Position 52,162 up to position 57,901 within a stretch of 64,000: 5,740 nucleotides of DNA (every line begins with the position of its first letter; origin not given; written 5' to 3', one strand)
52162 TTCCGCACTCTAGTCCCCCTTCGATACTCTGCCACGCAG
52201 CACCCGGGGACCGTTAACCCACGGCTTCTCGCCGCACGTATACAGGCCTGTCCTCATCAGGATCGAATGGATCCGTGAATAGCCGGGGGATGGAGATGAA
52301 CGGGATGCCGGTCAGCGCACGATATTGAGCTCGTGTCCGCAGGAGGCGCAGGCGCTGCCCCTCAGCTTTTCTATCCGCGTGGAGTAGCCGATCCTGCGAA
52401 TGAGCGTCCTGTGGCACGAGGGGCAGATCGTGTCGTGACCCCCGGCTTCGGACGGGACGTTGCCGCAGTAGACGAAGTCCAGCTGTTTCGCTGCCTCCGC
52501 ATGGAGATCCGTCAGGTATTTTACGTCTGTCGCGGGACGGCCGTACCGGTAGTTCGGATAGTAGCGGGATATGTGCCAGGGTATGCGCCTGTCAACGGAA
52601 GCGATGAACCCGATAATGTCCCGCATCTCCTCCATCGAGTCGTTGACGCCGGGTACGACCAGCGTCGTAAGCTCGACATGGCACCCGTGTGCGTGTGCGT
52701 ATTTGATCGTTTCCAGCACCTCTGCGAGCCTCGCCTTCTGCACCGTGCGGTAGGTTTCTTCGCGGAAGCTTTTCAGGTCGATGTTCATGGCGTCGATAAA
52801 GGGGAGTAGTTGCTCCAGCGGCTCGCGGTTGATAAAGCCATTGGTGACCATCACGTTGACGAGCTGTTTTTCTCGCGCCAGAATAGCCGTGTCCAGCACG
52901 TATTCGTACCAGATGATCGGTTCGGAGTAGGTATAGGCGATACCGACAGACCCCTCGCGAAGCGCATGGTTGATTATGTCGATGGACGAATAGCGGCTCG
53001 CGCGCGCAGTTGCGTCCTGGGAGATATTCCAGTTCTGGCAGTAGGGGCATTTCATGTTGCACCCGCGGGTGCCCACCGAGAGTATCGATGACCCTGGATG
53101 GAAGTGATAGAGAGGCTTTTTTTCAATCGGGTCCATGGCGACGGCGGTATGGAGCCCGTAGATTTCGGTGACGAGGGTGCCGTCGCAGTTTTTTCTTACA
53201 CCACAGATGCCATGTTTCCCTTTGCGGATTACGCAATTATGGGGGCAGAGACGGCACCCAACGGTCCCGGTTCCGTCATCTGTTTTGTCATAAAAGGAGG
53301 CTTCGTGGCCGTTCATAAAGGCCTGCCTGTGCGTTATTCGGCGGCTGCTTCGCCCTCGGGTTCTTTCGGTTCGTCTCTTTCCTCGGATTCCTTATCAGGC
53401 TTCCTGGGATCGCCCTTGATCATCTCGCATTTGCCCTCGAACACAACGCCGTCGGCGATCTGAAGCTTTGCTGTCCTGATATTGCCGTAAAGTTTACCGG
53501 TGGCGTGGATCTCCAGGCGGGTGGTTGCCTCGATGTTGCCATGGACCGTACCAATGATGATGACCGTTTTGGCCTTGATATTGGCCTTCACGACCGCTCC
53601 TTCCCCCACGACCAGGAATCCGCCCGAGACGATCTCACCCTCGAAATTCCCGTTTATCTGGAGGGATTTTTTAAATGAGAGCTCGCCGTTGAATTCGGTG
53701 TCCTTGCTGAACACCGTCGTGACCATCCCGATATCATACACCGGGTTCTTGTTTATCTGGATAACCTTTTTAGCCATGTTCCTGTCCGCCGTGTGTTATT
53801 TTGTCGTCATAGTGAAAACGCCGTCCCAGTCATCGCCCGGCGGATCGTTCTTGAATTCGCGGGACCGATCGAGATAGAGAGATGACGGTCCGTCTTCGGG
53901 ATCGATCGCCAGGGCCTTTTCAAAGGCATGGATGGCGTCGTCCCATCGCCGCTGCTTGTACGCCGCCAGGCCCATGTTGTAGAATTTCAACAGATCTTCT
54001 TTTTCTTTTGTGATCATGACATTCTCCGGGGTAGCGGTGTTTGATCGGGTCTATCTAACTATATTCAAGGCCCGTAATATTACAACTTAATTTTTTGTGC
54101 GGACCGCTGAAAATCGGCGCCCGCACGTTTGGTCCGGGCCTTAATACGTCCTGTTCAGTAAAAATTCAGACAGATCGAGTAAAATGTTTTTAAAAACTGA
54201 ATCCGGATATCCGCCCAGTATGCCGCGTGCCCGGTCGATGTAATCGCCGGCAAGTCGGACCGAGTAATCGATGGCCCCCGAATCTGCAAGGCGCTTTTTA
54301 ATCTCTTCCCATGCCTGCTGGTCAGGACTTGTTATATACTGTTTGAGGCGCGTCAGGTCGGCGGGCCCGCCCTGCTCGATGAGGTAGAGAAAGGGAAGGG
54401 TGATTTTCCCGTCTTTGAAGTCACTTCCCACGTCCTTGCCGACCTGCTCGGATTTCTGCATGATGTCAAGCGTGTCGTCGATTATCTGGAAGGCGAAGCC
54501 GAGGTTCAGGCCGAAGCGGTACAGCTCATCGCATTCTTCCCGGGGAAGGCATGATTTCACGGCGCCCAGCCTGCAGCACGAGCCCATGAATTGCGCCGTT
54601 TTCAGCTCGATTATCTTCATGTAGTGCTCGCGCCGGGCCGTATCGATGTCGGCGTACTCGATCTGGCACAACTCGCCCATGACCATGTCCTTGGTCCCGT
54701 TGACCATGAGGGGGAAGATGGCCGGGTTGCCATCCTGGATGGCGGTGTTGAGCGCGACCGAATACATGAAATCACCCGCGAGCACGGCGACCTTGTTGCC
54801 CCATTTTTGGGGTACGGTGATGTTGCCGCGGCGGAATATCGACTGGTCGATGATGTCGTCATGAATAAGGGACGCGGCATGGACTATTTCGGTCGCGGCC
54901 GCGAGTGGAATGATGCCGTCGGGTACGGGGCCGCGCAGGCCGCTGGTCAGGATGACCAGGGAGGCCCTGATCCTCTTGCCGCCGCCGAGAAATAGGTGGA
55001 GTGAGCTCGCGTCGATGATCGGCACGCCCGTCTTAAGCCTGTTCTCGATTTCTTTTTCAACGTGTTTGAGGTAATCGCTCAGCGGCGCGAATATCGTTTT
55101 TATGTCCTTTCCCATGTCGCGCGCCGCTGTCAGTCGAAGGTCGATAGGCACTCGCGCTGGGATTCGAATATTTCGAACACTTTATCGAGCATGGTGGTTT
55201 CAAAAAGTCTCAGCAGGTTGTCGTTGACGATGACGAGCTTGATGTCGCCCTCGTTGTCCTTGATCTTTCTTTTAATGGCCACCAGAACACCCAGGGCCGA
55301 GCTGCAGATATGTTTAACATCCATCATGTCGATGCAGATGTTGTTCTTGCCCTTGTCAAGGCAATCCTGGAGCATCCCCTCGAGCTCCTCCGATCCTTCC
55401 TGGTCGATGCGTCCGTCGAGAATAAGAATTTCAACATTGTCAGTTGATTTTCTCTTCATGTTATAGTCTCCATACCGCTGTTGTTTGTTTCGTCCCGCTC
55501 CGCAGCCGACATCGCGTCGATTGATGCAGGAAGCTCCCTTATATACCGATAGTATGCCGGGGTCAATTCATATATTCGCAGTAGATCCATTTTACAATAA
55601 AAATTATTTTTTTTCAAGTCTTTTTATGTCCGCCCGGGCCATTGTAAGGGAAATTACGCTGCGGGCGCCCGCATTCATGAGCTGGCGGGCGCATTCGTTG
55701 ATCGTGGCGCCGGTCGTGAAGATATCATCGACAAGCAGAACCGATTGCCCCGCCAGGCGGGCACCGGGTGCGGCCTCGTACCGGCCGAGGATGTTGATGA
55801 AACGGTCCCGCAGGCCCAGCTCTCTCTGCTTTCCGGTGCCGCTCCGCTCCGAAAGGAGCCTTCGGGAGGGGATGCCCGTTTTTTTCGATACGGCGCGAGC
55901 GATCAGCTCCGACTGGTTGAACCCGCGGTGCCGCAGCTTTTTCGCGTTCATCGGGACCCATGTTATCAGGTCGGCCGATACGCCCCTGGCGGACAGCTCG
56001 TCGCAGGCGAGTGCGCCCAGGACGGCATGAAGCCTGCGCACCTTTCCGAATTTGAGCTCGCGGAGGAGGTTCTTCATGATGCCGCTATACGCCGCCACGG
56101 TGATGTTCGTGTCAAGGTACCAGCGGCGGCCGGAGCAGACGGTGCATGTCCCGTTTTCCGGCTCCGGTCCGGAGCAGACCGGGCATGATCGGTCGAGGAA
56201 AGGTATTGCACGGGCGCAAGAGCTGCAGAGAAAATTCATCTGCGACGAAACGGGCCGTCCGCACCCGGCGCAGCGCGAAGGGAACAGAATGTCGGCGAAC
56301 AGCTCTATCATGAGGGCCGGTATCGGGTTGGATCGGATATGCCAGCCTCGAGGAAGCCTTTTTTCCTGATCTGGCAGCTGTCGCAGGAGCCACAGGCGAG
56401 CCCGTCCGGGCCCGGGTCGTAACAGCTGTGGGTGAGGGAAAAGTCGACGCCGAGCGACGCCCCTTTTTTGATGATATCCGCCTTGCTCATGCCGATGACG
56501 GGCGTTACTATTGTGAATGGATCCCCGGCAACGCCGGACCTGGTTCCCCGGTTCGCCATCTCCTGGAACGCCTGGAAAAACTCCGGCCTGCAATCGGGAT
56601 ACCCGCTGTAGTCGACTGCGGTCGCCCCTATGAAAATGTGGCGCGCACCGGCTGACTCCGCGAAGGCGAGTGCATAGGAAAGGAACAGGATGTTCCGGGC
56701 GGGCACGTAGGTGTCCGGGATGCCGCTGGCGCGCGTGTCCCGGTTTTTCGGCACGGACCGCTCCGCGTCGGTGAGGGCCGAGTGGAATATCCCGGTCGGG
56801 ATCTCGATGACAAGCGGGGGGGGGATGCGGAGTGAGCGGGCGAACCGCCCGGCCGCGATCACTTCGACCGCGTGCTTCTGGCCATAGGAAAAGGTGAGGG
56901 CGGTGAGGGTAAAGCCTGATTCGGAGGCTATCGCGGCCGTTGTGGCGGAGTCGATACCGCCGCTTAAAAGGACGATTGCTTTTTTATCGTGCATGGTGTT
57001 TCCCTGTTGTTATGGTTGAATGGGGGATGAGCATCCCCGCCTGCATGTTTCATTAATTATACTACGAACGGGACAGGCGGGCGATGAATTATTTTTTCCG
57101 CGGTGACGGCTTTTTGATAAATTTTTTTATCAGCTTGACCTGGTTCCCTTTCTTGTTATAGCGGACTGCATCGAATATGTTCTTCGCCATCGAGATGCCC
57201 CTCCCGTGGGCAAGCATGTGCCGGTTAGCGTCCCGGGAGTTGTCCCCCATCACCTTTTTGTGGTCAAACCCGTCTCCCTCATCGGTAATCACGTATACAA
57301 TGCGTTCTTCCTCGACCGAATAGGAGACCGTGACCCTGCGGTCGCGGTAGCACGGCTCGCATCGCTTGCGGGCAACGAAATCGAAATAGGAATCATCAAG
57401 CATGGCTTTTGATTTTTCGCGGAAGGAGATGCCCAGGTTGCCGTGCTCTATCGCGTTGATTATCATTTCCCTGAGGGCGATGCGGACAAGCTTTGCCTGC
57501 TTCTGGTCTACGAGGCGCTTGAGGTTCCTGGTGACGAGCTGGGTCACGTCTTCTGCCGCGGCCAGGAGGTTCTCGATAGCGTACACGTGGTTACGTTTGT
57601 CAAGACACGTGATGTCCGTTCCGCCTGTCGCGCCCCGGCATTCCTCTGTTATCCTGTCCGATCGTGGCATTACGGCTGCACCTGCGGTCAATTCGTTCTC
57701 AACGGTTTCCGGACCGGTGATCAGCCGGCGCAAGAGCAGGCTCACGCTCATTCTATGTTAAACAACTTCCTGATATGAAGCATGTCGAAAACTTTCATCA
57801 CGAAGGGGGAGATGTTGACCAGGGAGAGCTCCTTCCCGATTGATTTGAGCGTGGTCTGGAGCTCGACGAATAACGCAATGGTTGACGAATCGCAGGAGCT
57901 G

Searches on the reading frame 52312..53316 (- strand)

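Call 20: search_protein_families(library=pfam, proteins=[window:52312-53316:-])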
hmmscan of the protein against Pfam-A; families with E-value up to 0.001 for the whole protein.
window:52312-53316:- (334 aa): 1 family
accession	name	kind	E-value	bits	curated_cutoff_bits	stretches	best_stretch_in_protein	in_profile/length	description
PF04055.27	Radical_SAM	-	1.5e-22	81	29.5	1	83-233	4-164/166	Radical SAM superfamily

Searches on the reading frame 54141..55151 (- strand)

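Call 20: search_protein_families(library=pfam, proteins=[window:54141-55151:-])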
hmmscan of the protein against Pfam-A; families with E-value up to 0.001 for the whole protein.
window:54141-55151:- (336 aa): 1 family
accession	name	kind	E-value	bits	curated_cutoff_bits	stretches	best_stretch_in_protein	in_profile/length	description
PF00348.22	polyprenyl_synt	-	7.6e-62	209.2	27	1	45-286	3-246/251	Polyprenyl synthetase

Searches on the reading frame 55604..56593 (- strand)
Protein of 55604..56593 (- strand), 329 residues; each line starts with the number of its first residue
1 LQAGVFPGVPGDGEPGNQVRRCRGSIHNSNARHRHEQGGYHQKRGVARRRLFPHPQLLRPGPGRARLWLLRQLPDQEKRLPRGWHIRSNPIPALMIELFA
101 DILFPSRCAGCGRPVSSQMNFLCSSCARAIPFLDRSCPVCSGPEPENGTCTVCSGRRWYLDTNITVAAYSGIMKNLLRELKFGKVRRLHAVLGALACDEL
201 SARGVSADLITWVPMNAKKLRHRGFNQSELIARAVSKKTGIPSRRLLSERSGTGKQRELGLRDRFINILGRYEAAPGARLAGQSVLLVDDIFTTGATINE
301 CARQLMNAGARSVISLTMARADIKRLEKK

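Call 20: search_protein_families(library=pfam, proteins=[window:55604-56593:-])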
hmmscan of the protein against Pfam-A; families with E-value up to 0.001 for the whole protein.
window:55604-56593:- (329 aa): 2 families
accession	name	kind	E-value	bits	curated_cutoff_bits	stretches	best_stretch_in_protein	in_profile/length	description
PF18912.6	DZR_2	-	2.2e-09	37.4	27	1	100-153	2-55/56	Double zinc ribbon domain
PF00156.33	Pribosyltran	-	9.4e-08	32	26.3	1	278-328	83-133/158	Phosphoribosyl transferase domain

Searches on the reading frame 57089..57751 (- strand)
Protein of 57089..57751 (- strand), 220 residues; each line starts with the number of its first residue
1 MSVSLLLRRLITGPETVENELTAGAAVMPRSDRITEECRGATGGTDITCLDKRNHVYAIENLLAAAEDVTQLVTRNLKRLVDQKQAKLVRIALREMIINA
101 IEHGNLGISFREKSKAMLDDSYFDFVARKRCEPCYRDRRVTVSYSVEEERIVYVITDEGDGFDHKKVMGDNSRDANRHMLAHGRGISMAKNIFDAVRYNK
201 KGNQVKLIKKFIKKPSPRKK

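Call 20: search_protein_families(library=pfam, proteins=[window:57089-57751:-])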
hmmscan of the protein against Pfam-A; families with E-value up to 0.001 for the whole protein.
window:57089-57751:- (220 aa): 1 family
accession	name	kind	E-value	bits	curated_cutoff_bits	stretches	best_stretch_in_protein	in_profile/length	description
PF13581.12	HATPase_c_2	-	2.6e-16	60.2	27.4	1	63-209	5-127/127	Histidine kinase-like ATPase domain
